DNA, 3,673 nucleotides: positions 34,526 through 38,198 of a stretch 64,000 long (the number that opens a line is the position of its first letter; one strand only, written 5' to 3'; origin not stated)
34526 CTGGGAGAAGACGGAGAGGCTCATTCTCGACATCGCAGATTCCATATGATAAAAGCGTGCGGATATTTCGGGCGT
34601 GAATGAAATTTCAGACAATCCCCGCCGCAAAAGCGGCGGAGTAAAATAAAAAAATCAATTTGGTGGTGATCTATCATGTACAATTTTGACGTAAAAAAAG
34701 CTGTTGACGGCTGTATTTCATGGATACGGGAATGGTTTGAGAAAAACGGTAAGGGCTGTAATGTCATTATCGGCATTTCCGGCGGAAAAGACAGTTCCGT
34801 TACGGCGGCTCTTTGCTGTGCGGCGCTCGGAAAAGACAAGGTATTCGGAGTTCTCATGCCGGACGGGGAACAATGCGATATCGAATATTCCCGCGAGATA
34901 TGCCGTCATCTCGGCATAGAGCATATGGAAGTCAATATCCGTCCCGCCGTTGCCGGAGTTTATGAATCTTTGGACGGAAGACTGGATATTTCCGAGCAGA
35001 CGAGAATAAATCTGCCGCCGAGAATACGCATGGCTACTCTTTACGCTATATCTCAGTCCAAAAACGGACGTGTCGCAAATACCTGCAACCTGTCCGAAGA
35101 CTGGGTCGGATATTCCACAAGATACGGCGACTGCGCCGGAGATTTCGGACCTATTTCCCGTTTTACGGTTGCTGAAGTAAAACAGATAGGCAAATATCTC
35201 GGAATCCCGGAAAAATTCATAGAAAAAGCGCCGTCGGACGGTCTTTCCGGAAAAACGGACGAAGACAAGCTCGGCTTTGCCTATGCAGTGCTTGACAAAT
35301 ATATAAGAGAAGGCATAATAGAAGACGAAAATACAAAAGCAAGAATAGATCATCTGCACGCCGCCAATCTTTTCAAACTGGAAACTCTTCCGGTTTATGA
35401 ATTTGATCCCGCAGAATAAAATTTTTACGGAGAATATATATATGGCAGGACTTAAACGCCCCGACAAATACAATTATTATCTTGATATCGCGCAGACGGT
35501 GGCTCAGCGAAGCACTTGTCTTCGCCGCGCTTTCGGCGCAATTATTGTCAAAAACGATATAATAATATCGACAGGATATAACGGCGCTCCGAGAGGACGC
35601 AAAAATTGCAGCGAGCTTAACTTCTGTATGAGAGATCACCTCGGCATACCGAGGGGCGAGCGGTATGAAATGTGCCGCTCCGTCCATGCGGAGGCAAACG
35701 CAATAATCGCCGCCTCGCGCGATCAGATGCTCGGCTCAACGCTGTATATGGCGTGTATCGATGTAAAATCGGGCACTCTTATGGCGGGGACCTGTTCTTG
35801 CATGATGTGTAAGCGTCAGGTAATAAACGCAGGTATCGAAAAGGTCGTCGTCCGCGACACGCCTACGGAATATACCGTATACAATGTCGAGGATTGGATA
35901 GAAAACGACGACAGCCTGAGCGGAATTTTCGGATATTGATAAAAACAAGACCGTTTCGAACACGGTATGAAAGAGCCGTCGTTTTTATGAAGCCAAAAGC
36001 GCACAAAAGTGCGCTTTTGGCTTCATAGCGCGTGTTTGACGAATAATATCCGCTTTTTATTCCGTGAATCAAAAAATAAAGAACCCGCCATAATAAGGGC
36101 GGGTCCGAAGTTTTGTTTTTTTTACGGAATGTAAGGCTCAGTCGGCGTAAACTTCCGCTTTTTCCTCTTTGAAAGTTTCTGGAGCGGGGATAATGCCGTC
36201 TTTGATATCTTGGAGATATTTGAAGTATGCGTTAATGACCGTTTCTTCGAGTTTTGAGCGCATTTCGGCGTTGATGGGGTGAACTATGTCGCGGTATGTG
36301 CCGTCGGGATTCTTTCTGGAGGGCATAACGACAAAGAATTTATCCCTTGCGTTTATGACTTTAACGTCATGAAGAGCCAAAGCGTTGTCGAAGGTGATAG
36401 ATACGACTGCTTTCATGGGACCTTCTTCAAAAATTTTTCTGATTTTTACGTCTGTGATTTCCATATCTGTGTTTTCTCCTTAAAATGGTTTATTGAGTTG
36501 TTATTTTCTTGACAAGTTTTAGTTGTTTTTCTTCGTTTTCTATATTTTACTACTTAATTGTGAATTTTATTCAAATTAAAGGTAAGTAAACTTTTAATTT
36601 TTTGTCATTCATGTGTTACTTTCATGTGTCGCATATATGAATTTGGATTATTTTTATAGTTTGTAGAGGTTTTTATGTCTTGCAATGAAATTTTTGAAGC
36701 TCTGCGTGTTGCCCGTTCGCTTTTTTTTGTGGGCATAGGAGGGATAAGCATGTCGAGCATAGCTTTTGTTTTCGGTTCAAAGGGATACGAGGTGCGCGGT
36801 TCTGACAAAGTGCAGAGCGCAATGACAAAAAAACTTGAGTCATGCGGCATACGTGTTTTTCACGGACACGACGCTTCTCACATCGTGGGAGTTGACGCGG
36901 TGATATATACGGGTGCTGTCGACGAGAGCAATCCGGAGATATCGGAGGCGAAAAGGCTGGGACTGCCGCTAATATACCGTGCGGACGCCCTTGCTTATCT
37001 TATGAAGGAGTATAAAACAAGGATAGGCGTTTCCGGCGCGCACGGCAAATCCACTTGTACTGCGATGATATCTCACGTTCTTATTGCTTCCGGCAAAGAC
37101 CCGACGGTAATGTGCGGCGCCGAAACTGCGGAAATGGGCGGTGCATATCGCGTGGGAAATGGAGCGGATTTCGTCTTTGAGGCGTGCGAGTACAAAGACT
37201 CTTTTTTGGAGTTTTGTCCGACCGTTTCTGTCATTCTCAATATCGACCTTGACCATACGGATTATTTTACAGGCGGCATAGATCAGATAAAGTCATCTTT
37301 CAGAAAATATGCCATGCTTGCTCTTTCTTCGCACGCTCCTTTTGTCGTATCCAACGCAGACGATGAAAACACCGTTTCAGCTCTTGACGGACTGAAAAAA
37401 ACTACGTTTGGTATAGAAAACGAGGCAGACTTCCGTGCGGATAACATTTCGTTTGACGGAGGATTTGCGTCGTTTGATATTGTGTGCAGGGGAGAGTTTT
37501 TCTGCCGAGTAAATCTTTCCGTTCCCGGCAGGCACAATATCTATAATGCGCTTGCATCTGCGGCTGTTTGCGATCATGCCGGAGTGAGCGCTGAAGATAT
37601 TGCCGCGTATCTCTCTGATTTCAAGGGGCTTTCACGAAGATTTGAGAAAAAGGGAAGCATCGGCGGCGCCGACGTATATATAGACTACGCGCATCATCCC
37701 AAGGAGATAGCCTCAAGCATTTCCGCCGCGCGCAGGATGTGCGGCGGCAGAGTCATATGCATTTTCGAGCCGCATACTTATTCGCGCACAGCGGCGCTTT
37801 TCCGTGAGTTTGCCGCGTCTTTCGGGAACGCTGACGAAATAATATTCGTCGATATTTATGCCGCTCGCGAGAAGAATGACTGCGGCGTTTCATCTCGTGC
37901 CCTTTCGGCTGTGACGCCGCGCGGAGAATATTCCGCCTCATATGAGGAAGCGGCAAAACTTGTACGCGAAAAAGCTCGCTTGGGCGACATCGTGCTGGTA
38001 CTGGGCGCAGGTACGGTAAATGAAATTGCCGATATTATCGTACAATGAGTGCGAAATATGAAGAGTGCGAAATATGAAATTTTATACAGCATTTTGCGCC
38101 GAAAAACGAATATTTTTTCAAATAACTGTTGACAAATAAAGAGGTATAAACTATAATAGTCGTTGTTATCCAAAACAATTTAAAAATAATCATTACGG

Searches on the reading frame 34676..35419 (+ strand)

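Call 7: search_protein_families(library=ncbifam, proteins=[window:34676-35419:+], max_evalue=0.00001)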
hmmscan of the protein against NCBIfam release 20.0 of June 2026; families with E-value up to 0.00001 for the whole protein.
window:34676-35419:+ (247 aa): 8 families
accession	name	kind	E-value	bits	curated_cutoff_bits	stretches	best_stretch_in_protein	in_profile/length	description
TIGR00552.1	nadE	equivalog_domain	1.1e-50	172.2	63.65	1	12-239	8-241/251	NAD(+) synthase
NF010587.0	PRK13980.1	equivalog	3.4e-50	170.7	255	1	3-221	8-225/267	NAD+ synthase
NF010588.0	PRK13981.1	equivalog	2.5e-35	121.9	479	1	12-224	271-492/546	NAD+ synthase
NF002048.0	PRK00876.1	subfamily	1.6e-31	109.4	313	2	3-95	13-107/330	NAD(+) synthase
NF001979.1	PRK00768.1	equivalog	4.5e-29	101.7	250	1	3-233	14-258/266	NAD(+) synthase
NF002730.0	PRK02628.1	equivalog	5.2e-09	34.8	473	1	29-152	361-496/677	NAD(+) synthase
NF000848.1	PRK00074.1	equivalog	3.8e-08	32.4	400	0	4-72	194-258/512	glutamine-hydrolyzing GMP synthase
TIGR00884.1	guaA_Cterm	equivalog_domain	2.4e-07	30.4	338.75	0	28-104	17-92/310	glutamine-hydrolyzing GMP synthase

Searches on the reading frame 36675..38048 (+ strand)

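Call 8: search_protein_families(library=ncbifam, proteins=[window:36675-38048:+], max_evalue=0.00001)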
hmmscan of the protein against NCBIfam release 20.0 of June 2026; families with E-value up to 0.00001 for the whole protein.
window:36675-38048:+ (457 aa): 20 families
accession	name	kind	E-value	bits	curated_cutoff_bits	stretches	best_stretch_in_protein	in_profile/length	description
TIGR01082.1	murC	equivalog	3e-119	399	335.1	1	16-453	2-446/449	UDP-N-acetylmuramate--L-alanine ligase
NF011171.0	PRK14573.1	equivalog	1.9e-74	251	1015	1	16-453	7-442/809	bifunctional UDP-N-acetylmuramate--L-alanine ligase/D-alanine--D-alanine ligase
TIGR01081.1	mpl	equivalog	6.5e-56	190.2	388.7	1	17-453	3-441/448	UDP-N-acetylmuramate:L-alanyl-gamma-D-glutamyl-meso-diaminopimelate ligase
NF001126.0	PRK00139.1-4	equivalog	1.9e-28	99.2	373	1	184-364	196-374/486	UDP-N-acetylmuramoyl-L-alanyl-D-glutamate--2,6-diaminopimelate ligase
NF053645.1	pMurC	equivalog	1.8e-27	96.2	560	2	246-355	280-388/492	pseudomurein biosynthesis peptide ligase pMurC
TIGR01085.1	murE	subfamily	3.4e-24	85.6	257.3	1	184-447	180-448/472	UDP-N-acetylmuramyl-tripeptide synthetase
TIGR01087.1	murD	equivalog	1.1e-23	84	211.95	1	24-337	9-322/441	UDP-N-acetylmuramoyl-L-alanine--D-glutamate ligase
NF001124.0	PRK00139.1-2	equivalog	6.5e-21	74.6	476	1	186-446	203-468/500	UDP-N-acetylmuramoyl-L-alanyl-D-glutamate--2,6-diaminopimelate ligase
NF053646.1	pMurD1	equivalog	7.6e-19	67.7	610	1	184-454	187-450/465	pseudomurein biosynthesis peptide ligase pMurD1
NF053648.1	pMurE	equivalog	2.6e-18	66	600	1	182-364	190-360/464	pseudomurein biosynthesis peptide ligase pMurE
TIGR01143.1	murF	subfamily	3.1e-18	65.9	288.6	1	182-334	150-299/418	UDP-N-acetylmuramoyl-tripeptide--D-alanyl-D-alanine ligase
NF008896.0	PRK11929.1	equivalog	5.8e-18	64.1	1023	1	182-326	680-828/965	bifunctional UDP-N-acetylmuramoyl-L-alanyl-D-glutamate--2,6-diaminopimelate ligase MurE/UDP-N-acetylmuramoyl-tripeptide--D-alanyl-D-alanine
NF001123.0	PRK00139.1-1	equivalog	6.7e-15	54.7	586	1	183-446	198-465/493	UDP-N-acetylmuramoyl-L-alanyl-D-glutamate--2,6-diaminopimelate ligase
NF010628.0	PRK14022.1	equivalog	1.5e-14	53.6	536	1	184-364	203-373/483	UDP-N-acetylmuramoyl-L-alanyl-D-glutamate--L-lysine ligase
TIGR02068.2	cya_phycin_syn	equivalog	4.7e-10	38.1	850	1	286-441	682-845/862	cyanophycin synthetase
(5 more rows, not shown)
